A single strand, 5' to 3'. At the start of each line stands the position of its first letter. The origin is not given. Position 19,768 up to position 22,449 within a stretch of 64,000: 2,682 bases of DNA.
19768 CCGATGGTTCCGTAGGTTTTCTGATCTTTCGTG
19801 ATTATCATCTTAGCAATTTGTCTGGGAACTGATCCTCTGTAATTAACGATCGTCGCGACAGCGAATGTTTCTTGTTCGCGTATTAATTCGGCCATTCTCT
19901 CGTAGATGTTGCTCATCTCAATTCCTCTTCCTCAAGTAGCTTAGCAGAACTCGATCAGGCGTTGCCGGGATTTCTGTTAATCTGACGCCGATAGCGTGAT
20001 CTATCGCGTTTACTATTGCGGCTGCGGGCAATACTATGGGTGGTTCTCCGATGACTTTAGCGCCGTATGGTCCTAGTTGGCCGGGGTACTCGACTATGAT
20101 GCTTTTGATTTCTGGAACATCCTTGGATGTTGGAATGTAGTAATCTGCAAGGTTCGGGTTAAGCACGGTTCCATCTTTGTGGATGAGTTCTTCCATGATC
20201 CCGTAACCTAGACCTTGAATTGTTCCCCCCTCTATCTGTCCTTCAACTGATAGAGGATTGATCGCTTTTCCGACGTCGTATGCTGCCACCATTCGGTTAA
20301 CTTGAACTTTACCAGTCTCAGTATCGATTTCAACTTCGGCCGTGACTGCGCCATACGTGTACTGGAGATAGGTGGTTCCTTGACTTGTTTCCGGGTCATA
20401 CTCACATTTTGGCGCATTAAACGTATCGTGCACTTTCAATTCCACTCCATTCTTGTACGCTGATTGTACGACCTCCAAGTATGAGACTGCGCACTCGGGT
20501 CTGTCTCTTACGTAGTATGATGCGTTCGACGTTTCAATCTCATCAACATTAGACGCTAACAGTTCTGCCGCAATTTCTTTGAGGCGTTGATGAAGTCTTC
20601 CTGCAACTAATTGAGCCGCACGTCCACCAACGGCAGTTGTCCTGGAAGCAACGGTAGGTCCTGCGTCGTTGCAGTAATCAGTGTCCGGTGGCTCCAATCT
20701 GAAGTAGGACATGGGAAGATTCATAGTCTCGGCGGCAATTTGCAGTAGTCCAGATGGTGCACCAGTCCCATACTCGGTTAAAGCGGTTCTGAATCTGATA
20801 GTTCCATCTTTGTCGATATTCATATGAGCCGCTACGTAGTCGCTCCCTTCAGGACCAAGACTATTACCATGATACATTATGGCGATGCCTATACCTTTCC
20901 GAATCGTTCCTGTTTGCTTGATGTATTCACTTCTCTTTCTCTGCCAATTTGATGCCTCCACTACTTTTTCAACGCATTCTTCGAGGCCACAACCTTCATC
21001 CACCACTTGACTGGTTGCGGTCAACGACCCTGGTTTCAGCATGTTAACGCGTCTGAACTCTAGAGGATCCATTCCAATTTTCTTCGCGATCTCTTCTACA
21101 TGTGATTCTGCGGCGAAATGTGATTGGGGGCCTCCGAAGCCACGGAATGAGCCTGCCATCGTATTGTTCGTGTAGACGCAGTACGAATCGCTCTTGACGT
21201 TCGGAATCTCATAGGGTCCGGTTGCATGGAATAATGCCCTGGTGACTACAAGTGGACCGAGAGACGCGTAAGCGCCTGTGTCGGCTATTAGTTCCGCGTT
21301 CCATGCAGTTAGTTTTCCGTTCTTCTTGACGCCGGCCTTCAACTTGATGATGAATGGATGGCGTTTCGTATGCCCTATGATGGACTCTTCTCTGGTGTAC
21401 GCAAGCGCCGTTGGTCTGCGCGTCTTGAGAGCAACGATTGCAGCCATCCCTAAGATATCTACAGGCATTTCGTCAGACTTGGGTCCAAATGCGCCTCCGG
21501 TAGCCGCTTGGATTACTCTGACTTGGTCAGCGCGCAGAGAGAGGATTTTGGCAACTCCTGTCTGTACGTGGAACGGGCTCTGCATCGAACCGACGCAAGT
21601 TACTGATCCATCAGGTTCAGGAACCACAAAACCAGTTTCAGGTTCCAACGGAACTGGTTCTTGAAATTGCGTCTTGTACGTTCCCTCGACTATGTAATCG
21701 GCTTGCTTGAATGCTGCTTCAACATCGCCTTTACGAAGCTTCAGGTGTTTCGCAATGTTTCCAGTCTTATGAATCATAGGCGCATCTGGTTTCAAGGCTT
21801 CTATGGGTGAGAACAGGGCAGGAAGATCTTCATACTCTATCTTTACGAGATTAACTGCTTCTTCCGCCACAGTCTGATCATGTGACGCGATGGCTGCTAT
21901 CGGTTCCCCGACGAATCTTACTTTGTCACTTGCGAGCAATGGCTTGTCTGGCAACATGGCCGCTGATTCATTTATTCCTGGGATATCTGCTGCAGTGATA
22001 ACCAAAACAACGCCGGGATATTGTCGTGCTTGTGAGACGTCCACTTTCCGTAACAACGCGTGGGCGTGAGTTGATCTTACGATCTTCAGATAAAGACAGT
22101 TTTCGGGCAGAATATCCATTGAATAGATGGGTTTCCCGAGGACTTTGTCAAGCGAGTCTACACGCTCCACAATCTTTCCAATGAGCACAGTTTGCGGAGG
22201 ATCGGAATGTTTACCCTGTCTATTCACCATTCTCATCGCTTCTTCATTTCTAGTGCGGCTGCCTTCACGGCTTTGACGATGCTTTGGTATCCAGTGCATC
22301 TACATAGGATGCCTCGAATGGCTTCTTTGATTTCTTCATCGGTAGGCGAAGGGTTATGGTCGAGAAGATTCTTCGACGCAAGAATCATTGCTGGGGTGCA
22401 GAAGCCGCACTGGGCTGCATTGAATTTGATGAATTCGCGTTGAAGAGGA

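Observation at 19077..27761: Two Mo-hydroxylase (xanthine dehydrogenase-family) gene sets, each with its own embedded MoaD-like Gly-Gly ubiquitin-fold protein, in one nine-gene unit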

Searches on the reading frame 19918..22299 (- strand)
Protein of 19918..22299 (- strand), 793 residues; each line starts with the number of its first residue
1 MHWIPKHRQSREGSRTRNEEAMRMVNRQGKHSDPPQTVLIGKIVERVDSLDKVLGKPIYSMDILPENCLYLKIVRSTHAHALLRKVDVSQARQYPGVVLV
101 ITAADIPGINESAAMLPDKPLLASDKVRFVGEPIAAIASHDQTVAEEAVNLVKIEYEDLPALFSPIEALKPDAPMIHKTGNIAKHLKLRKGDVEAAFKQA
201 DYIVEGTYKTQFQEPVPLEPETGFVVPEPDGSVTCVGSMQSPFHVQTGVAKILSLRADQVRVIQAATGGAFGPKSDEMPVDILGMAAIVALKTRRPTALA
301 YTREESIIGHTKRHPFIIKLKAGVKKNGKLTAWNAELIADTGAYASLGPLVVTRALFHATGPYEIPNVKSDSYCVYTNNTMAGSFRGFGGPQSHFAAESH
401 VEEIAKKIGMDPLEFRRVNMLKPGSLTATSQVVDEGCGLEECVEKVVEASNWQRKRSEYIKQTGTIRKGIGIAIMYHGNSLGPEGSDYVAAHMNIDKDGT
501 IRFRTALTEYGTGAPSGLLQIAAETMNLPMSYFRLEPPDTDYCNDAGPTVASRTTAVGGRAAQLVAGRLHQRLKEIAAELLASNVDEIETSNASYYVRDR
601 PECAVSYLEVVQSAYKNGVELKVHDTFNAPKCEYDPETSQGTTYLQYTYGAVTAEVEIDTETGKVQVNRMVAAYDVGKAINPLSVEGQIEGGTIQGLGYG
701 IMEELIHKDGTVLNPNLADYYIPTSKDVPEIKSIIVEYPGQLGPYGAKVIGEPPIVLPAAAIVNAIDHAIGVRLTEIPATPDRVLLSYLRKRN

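Call 3: search_protein_families(library=pfam, proteins=[window:19918-22299:-], max_evalue=0.01)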
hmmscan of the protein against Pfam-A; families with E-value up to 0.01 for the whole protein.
window:19918-22299:- (793 aa): 3 families
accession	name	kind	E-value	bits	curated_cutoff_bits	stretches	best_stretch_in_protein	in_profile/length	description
PF02738.23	MoCoBD_1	-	4.4e-82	275.3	27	1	177-420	2-244/244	Molybdopterin cofactor-binding domain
PF20256.3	MoCoBD_2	-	7.6e-79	265.6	27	1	445-729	1-283/283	Molybdopterin cofactor-binding domain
PF01315.27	Ald_Xan_dh_C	-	2.2e-31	108.8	31.3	1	55-160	2-110/110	Aldehyde oxidase and xanthine dehydrogenase, a/b hammerhead domain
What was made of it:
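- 19918..22236 (-): Molybdopterin-binding subunit of set 1. The likely start is Met22 at 22236 (ATGA overlap), giving 772 aa. R880 and E1261 equivalents are kept; Ser replaces E802. Pfam (call 3).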

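Call 19: search_protein_families(library=ncbifam, proteins=[window:19918-22299:-], max_evalue=0.01)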
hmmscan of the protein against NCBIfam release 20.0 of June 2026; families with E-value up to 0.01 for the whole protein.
window:19918-22299:- (793 aa): 13 families
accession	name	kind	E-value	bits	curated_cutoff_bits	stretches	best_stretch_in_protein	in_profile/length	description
TIGR03196.1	pucD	equivalog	2.1e-168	562.1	783.65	1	39-784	2-754/763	xanthine dehydrogenase subunit D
NF043082.1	XdhA_XDHase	equivalog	1.1e-164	549.5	780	1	40-788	1-752/758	xanthine dehydrogenase subunit XdhA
NF007426.0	PRK09970.1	equivalog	1.5e-161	539.1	916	1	38-786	4-753/761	xanthine dehydrogenase molybdenum-binding subunit XdhA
TIGR03194.1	4hydrxCoA_A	equivalog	2e-158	529.1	994.55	1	45-785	2-743/746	4-hydroxybenzoyl-CoA reductase subunit alpha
TIGR03311.1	Se_dep_XDH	equivalog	1.3e-145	486.6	830.45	2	37-576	159-681/848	selenium-dependent xanthine dehydrogenase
TIGR02965.1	xanthine_xdhB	equivalog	7.5e-134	447.6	849.5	1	52-786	13-752/758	xanthine dehydrogenase molybdopterin binding subunit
NF045668.1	pterin_aldehy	equivalog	5.9e-133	444.9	1100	1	36-785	171-901/905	molybdopterin-dependent aldehyde oxidoreductase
NF041018.1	glyceraldDH_alpha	equivalog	6.2e-128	428.3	790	1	40-784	3-740/741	glyceraldehyde dehydrogenase subunit alpha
TIGR03313.1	Se_sel_red_Mo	hypoth_equivalog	8.3e-99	331.5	1101.9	2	181-786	352-947/951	molybdopterin-dependent oxidoreductase Mo/Fe-S-binding subunit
NF040766.1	CODH_aero_grp5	exception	3.4e-93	313.2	950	1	38-783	3-780/785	aerobic carbon-monoxide dehydrogenase large subunit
TIGR02416.1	CO_dehy_Mo_lg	equivalog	5.3e-84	282.8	991.15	1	55-784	8-767/770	aerobic carbon-monoxide dehydrogenase large subunit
NF041671.1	peri_hyde_PaoC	equivalog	1e-78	265.5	1180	1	36-785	14-728/735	aldehyde oxidoreductase molybdenum-binding subunit PaoC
TIGR02969.1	mam_aldehyde_ox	subfamily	5.3e-74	249.5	1912.3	1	39-770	575-1279/1330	aldehyde oxidase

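Call 39: search_solved_structures(query=window:19918-22233:-, max_evalue=1e-30, show_alignments=0)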
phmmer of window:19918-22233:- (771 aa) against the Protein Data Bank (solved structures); distinct sequences matched with E-value up to 1e-30: 41.
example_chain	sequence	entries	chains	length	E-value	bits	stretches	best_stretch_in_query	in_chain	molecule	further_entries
1rm6_A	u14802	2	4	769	1.8e-116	393.5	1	13-763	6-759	4-hydroxybenzoyl-CoA reductase alpha subunit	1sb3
3hrd_A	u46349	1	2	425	2e-93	317.3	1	17-426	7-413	Nicotinate dehydrogenase large molybdopterin subunit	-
3sr6_C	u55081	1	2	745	7.6e-93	315.4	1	29-748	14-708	Xanthine dehydrogenase/oxidase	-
3etr_C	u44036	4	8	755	8.1e-93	315.3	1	29-748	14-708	Xanthine dehydrogenase/oxidase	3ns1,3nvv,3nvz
3nrz_C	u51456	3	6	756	8.1e-93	315.3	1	29-748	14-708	Xanthine dehydrogenase/oxidase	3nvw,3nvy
1fiq_C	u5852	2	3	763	8.1e-93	315.3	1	29-748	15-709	XANTHINE OXIDASE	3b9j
3eub_C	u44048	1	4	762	8.4e-93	315.2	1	29-748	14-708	Xanthine dehydrogenase/oxidase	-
3una_A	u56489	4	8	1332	5.4e-92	312.6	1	22-748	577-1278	Xanthine dehydrogenase/oxidase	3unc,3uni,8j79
1n5x_A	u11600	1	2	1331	5.4e-92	312.6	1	22-748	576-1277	Xanthine Dehydrogenase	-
1fo4_A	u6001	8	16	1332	5.4e-92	312.6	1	22-748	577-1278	XANTHINE DEHYDROGENASE | Xanthine dehydrogenase/oxidase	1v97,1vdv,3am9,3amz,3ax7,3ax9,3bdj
1dgj_A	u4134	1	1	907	1.1e-90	308.2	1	18-547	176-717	ALDEHYDE OXIDOREDUCTASE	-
2ckj_A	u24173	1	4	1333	4.1e-89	303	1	29-749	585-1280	XANTHINE OXIDOREDUCTASE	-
2e1q_A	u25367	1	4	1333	8.4e-89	302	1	28-749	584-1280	Xanthine dehydrogenase/oxidase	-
1sij_A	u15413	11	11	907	3e-87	296.9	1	23-764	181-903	Aldehyde oxidoreductase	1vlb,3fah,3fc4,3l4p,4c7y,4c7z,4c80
1wyg_A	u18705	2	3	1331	5.1e-86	292.8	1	15-748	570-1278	Xanthine dehydrogenase/oxidase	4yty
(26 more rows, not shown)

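Call 67: search_solved_structures(query=window:19918-22233:-, max_evalue=1e-90, show_alignments=3)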
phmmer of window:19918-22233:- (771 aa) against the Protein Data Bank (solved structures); distinct sequences matched with E-value up to 1e-90: 10.
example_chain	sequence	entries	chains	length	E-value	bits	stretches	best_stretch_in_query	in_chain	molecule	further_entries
1rm6_A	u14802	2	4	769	1.8e-116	393.5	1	13-763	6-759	4-hydroxybenzoyl-CoA reductase alpha subunit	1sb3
3hrd_A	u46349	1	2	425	2e-93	317.3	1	17-426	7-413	Nicotinate dehydrogenase large molybdopterin subunit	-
3sr6_C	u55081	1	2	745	7.6e-93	315.4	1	29-748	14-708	Xanthine dehydrogenase/oxidase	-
3etr_C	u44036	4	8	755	8.1e-93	315.3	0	29-748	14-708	Xanthine dehydrogenase/oxidase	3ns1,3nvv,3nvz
3nrz_C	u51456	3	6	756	8.1e-93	315.3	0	29-748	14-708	Xanthine dehydrogenase/oxidase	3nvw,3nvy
1fiq_C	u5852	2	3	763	8.1e-93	315.3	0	29-748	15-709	XANTHINE OXIDASE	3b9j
3eub_C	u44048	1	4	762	8.4e-93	315.2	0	29-748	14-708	Xanthine dehydrogenase/oxidase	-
3una_A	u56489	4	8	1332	5.4e-92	312.6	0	22-748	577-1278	Xanthine dehydrogenase/oxidase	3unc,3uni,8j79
1n5x_A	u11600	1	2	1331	5.4e-92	312.6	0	22-748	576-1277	Xanthine Dehydrogenase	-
1fo4_A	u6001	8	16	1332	5.4e-92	312.6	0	22-748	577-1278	XANTHINE DEHYDROGENASE | Xanthine dehydrogenase/oxidase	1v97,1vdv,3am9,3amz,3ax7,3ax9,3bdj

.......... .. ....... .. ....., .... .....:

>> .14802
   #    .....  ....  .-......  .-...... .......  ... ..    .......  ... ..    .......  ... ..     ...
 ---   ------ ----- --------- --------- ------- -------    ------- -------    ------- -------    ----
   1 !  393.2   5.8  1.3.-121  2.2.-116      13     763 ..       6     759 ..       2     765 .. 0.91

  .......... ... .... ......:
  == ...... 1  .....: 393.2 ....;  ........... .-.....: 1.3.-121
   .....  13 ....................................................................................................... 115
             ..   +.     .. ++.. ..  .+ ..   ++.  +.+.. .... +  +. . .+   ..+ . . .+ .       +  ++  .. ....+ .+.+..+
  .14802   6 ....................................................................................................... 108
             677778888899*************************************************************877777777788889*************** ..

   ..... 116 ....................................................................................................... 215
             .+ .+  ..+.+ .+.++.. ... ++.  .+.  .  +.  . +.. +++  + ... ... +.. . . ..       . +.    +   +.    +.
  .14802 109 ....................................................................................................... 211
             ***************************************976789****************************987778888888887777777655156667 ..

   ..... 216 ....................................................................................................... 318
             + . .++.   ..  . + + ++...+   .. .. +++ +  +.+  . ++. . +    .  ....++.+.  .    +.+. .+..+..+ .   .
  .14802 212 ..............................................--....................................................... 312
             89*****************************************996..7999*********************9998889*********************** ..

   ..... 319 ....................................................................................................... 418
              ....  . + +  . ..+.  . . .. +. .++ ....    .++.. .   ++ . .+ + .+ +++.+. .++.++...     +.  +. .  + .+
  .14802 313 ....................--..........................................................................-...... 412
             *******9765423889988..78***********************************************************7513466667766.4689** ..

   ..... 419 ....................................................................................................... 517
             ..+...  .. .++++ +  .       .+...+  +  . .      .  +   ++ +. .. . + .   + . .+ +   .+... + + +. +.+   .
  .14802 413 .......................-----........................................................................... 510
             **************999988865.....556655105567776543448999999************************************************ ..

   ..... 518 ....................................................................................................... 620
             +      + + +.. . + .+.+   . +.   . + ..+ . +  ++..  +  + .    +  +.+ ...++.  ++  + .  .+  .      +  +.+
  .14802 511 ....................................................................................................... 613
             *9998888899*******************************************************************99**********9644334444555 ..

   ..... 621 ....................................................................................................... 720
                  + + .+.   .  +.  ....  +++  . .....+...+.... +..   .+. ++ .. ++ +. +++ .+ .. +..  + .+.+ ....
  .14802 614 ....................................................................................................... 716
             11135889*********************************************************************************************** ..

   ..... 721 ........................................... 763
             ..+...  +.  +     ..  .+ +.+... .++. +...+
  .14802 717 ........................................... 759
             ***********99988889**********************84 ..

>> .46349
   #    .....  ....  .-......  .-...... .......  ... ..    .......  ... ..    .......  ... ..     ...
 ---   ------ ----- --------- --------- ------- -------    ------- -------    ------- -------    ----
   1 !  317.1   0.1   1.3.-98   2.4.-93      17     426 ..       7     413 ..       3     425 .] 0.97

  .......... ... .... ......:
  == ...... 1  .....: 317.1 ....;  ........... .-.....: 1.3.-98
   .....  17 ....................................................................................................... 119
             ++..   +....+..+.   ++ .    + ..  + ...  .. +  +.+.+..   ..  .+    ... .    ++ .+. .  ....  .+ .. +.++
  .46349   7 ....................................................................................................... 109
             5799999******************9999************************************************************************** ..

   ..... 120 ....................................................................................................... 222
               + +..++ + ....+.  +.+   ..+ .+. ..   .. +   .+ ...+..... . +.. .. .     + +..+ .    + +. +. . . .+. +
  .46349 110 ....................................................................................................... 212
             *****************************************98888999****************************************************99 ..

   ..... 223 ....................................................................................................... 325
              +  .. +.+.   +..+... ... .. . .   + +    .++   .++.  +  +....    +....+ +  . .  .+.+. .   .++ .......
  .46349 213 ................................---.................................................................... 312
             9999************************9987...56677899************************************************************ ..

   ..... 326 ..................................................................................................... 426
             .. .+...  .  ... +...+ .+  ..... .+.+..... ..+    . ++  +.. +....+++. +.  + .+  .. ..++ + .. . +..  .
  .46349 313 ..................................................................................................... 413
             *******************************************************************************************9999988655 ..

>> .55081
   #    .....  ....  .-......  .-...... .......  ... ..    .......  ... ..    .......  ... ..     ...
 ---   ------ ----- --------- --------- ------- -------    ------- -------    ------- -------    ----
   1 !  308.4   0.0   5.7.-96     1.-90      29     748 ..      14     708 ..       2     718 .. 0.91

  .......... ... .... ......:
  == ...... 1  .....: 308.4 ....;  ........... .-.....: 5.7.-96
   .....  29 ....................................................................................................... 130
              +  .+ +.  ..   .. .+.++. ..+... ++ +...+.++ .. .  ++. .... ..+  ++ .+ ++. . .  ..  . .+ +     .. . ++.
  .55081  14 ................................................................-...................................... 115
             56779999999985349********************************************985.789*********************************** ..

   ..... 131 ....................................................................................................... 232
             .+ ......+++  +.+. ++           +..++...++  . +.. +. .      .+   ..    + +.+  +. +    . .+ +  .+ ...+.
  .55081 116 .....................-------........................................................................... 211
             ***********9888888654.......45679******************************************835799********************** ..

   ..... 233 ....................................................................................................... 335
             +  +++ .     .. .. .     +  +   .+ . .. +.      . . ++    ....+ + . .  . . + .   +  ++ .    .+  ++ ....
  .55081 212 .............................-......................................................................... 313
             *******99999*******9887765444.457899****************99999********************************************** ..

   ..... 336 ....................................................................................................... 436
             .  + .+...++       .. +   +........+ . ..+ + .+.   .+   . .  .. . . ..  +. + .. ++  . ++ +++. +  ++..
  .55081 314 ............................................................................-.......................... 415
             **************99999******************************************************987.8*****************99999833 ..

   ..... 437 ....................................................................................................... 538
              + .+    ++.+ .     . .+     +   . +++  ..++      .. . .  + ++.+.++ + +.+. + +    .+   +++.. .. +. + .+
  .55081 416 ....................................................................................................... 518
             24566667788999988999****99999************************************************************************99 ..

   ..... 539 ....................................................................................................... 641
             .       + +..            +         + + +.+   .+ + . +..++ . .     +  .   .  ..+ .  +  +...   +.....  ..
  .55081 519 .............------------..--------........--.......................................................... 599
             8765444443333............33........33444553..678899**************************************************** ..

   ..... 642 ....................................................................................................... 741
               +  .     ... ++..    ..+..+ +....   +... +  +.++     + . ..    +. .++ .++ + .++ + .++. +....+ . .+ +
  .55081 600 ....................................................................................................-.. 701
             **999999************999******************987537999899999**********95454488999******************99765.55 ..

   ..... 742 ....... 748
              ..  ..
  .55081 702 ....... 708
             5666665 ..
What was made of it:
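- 19918..22236 (-): PDB hits 4-hydroxybenzoyl-CoA reductase and bovine XDH (calls 39, 67).
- On Xanthine dehydrogenase / CoxL molybdenum hydroxylase family: Alignment to bovine XO 3sr6_C (call 67).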
